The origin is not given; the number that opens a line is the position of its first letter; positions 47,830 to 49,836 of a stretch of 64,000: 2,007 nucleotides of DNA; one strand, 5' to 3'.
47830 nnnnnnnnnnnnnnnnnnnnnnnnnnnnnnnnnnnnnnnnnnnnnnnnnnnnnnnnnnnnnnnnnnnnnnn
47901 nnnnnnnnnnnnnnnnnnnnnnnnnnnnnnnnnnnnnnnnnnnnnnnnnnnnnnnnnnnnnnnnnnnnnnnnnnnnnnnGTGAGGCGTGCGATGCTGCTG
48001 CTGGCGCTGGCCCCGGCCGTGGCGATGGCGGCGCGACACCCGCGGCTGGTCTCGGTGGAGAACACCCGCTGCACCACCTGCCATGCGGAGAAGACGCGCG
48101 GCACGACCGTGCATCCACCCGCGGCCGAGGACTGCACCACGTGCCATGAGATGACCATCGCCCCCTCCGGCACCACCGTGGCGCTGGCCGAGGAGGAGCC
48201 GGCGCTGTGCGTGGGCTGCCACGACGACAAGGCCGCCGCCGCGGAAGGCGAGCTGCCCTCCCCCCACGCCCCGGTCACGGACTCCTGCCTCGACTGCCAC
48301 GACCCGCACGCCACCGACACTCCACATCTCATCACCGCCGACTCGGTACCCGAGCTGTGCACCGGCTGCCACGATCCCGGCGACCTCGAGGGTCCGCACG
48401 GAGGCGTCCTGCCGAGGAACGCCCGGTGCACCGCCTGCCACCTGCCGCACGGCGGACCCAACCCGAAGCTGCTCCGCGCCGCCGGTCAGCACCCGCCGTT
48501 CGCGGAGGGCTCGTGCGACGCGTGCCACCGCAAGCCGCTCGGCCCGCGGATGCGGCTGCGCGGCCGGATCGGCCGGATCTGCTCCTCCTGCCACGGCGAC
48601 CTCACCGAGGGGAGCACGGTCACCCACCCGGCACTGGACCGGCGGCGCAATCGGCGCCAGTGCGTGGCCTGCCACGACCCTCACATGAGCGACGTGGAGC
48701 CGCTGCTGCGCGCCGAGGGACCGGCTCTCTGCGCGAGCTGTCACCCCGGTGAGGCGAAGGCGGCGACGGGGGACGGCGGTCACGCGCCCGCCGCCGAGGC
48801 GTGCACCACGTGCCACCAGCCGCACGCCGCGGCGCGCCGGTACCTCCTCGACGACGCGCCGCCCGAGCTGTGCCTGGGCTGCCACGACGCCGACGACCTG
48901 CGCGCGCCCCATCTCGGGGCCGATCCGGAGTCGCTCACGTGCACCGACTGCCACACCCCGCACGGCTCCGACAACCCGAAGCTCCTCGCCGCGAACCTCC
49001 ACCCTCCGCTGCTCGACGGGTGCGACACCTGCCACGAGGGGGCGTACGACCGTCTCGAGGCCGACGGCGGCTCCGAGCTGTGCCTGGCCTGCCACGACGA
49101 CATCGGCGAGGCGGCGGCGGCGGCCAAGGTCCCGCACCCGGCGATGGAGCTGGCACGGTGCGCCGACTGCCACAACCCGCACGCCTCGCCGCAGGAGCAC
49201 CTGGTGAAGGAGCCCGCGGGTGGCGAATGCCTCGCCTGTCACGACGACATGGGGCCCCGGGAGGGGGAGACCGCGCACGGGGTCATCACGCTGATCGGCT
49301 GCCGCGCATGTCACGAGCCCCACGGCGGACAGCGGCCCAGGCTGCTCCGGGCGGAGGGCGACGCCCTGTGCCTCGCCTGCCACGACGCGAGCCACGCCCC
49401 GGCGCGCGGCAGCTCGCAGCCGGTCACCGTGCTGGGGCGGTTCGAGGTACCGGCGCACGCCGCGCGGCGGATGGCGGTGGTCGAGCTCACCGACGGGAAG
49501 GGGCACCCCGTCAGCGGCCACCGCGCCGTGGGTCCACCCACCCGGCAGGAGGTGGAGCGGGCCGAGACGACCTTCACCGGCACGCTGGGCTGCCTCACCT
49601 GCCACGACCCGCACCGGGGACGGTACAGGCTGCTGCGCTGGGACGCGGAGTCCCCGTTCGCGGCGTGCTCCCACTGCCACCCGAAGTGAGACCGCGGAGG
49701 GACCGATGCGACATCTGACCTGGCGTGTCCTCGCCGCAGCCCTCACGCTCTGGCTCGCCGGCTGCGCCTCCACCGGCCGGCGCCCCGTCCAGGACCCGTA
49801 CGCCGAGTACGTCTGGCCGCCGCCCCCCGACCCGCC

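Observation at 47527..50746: Second sigma-54 unit: pseudo-receiver - 21-heme modular cytochrome - NHL propeller lipoprotein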

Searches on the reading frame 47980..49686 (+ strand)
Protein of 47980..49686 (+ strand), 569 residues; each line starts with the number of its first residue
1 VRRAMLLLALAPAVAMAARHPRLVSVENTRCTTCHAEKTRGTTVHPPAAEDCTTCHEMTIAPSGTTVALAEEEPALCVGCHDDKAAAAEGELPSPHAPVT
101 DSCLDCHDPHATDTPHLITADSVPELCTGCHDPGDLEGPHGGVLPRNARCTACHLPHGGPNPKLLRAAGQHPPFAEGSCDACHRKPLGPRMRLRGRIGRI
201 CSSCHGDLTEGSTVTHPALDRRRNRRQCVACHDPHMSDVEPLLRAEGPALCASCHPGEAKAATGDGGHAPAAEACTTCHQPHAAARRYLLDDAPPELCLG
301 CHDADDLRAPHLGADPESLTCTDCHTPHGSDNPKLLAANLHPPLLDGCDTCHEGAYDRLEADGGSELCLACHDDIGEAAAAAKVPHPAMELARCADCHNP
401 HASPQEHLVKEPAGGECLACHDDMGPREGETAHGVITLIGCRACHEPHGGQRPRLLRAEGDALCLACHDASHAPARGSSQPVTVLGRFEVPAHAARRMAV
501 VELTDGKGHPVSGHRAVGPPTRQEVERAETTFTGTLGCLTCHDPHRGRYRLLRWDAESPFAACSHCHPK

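Call 8: search_protein_families(library=pfam, proteins=[window:47980-49686:+], max_evalue=0.1)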
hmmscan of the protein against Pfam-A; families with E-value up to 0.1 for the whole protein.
window:47980-49686:+ (569 aa): 4 families
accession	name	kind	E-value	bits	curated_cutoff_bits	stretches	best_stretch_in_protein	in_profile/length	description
PF09699.15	Paired_CXXCH_1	-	2.1e-88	290.2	20.6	11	268-305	1-39/41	Doubled CXXCH motif (Paired_CXXCH_1)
PF14537.11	Cytochrom_c3_2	-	2.2e-26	92.5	25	4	177-255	7-78/79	Cytochrome c3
PF14522.11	Cytochrome_C7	-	2.5e-24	85.3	24.8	6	199-255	14-66/67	Cytochrome c7 and related cytochrome c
PF22678.1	Cytochrom_c_NrfB-like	-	2e-08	35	27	2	296-333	34-73/89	Cytochrome c-type protein NrfB-like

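Call 9: search_protein_families(library=ncbifam, proteins=[window:47980-49686:+], max_evalue=0.01)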
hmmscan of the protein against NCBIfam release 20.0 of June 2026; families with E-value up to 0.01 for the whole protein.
window:47980-49686:+ (569 aa): 10 families
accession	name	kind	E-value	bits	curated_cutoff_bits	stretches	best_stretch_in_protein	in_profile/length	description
TIGR01905.1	paired_CXXCH_1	subfamily_domain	8.9e-75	246.4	25.2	9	268-305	1-39/41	doubled CXXCH domain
TIGR03508.1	decahem_SO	subfamily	1.3e-57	195.2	192.2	5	348-475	100-227/258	DmsE family decaheme c-type cytochrome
NF041028.1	decahem_GSU2203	exception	8.9e-44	150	325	4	29-183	102-252/317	GSU2203 family decaheme c-type cytochrome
TIGR03153.1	cytochr_NrfH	equivalog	3.1e-15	56.4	134.2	2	119-233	23-134/138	cytochrome c nitrite reductase small subunit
TIGR03507.1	decahem_SO1788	subfamily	2.3e-14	52.8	209.3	3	345-404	243-308/672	OmcA/MtrC family decaheme c-type cytochrome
NF047727.1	4hemeCytCCctA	equivalog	1e-09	38.5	180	1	338-423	31-106/109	tetraheme c-type cytochrome CctA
NF045722.1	c3_cytochr_TmcA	equivalog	2.2e-08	34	114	0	29-85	58-114/125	acidic tetraheme cytochrome c3 TmcA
NF045713.1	CxxCH_16_HmcA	equivalog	6.1e-08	31.7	400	0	18-264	66-261/541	sulfate respiration complex hexadecaheme cytochrome HmcA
TIGR03146.1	cyt_nit_nrfB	equivalog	0.0012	19.1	166.6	0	296-333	85-124/145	cytochrome c nitrite reductase pentaheme subunit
NF043011.1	CytC7_Geobact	equivalog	0.0031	18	120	0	391-426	44-81/89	cytochrome c7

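Call 12: find_homologous_proteins(query=window:47980-49686:+, max_evalue=1e-10)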
Query window:47980-49686:+ (569 aa): 2400 proteins with E <= 1e-10 among 8000 candidates; the best 120 are listed.
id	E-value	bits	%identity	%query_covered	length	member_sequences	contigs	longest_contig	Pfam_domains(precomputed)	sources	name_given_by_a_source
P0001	0.0e+0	1303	100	99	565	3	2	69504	PF09699.16,PF14537.12,PF22678.2,PF14522.12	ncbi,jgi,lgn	-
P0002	1.1e-221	756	61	99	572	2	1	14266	PF09699.16,PF14537.12,PF14522.12,PF22113.2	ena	-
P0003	1.3e-220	753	60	99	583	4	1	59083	PF09699.16,PF14537.12,PF02085.22,PF14522.12,PF22113.2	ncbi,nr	ncbi:MAG: hypothetical protein GXP47_07890 [Acidobacteria bacterium]|nr:hypothetical protein [Acidob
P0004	1.7e-217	742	58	99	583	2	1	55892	PF09699.16,PF14537.12,PF02085.22,PF14522.12,PF22113.2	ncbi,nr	ncbi:MAG: hypothetical protein GXP48_02135 [Acidobacteria bacterium]|nr:hypothetical protein [Acidob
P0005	1.6e-213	729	59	100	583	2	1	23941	PF09699.16,PF14537.12,PF14522.12,PF22113.2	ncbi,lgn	-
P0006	1.1e-212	726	59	99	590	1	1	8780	PF09699.16,PF14537.12,PF14522.12,PF22113.2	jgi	-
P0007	7.6e-212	724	59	99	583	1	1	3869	PF09699.16,PF14537.12,PF14522.12,PF22113.2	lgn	-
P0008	5.0e-210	718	59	97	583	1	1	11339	PF09699.16,PF14537.12,PF02085.22,PF14522.12,PF22113.2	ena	-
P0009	7.2e-209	714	58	100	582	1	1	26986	PF09699.16,PF14537.12,PF02085.22,PF14522.12,PF22113.2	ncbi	-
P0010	5.3e-207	708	58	99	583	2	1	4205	PF09699.16,PF14537.12,PF02085.22,PF14522.12,PF22113.2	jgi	-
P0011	1.7e-202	693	59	97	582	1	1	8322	PF09699.16,PF14537.12,PF02085.22,PF14522.12,PF22113.2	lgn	-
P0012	3.9e-201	688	57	99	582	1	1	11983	PF09699.16,PF14537.12,PF02085.22,PF14522.12,PF22113.2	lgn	-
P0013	1.8e-198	680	58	98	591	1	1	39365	PF09699.16,PF14537.12,PF14522.12,PF22113.2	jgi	-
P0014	3.9e-198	678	56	99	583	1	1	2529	PF09699.16,PF14537.12,PF02085.22,PF14522.12,PF22113.2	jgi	jgi:predicted CXXCH cytochrome family protein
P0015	8.5e-198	677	56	99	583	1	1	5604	PF09699.16,PF14537.12,PF14522.12,PF22113.2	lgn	-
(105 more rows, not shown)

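Call 14: find_related_loci(query=window:47980-49686:+, collection=genome_contigs, flank=8000)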
Query window:47980-49686:+ (569 aa) in genome_contigs; peptide patterns used: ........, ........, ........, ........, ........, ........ (x = any residue, [..] = any of these).
600 stretches matched a pattern (row limit reached: there are more); 309 encode a relative of the query (tblastn E <= 1e-3); the best 80 are kept; 80 distinct loci.
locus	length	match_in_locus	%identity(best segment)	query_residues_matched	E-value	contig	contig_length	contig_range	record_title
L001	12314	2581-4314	59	1-569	0e+0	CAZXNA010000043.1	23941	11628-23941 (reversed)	MAG TPA_asm: uncultured Thermoanaerobaculia bacterium isolate binchicken_co64_62 genome assembly, contig: NODE_1416_leng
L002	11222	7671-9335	55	19-569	0e+0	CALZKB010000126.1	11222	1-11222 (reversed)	MAG: Thermoanaerobaculia bacterium isolate FO_M_Acidobacteriota_07 genome assembly, contig: scaffold_4708, whole genome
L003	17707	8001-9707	48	6-568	2e-167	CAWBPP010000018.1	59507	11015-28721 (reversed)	MAG: Candidatus Polarisedimenticolaceae bacterium isolate MFD03804.bin.3.322 genome assembly, contig: contig_77328, whol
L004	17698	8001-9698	42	5-569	5e-127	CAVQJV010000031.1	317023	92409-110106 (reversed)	MAG: uncultured Acidobacteriota bacterium isolate MFD09779.bin.2.172 genome assembly, contig: contig_57168, whole genome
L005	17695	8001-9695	42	6-569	1e-124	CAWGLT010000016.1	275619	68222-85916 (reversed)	MAG: uncultured Acidobacteriota bacterium isolate MFD09779.bin.1.87 genome assembly, contig: contig_54681, whole genome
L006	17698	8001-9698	42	5-569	2e-128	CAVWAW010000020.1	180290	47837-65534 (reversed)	MAG: uncultured Acidobacteriota bacterium isolate MFD03804.bin.1.249 genome assembly, contig: contig_47458, whole genome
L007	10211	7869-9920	37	17-483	2e-66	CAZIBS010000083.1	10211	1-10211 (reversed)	MAG TPA_asm: uncultured Thermoanaerobaculia bacterium isolate SRP128015_co2_300 genome assembly, contig: NODE_4972_lengt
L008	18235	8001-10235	34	16-567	1e-59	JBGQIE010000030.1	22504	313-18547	MAG: Candidatus Eisenbacteria bacterium isolate OBJ2_061818_070_56 k141_12264_length_22504_cov_14.0288, whole genome sho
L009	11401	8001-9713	53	5-569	4e-179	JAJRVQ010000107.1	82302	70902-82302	MAG: Acidobacteria bacterium isolate Dive96_bin10.49 k141_2935423, whole genome shotgun sequence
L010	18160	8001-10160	29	2-569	6e-57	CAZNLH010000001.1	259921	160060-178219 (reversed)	MAG TPA_asm: uncultured Gemmatimonadota bacterium isolate binchicken_co172_241 genome assembly, contig: NODE_7_length_25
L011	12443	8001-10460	29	14-567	9e-58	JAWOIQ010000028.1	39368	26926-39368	MAG: Desulfurivibrionaceae bacterium isolate CWP5-2.bin.54 k191_454405, whole genome shotgun sequence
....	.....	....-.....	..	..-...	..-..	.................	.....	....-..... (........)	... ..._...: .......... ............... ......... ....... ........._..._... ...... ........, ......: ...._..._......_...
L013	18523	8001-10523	32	23-567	1e-56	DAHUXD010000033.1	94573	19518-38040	MAG TPA_asm: Acidobacteria bacterium isolate clean263 k141_497254, whole genome shotgun sequence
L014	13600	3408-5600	31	24-567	2e-56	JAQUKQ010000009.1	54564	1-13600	MAG: Desulfobulbaceae bacterium isolate STD1_110 NODE_1134_length_54564_cov_5.425152_Sandtown_D1, whole genome shotgun s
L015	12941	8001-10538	34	21-568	2e-56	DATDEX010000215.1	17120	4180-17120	MAG TPA_asm: Candidatus Eisenbacteria bacterium isolate SMAG_U211 k141_272051, whole genome shotgun sequence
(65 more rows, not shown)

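Call 20: search_protein_families(library=pfam, proteins=[L001:2148-2531:+], max_evalue=10)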
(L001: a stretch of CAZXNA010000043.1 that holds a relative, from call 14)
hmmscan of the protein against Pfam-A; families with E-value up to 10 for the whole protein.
L001:2148-2531:+ (128 aa): 0 families

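Call 67: search_solved_structures(query=window:47980-49686:+, max_evalue=0.001)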
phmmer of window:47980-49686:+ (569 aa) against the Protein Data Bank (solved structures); distinct sequences matched with E-value up to 0.001: 1.
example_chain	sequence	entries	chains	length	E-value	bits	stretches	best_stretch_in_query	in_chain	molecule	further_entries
6r2q_A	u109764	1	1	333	5e-15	58.7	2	167-353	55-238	Cystathionine beta-synthase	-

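Call 83: search_protein_families(library=pfam, proteins=[L003:11584-13383:+], max_evalue=10)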
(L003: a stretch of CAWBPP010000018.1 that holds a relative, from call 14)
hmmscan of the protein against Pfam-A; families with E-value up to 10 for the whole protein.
L003:11584-13383:+ (600 aa): 0 families
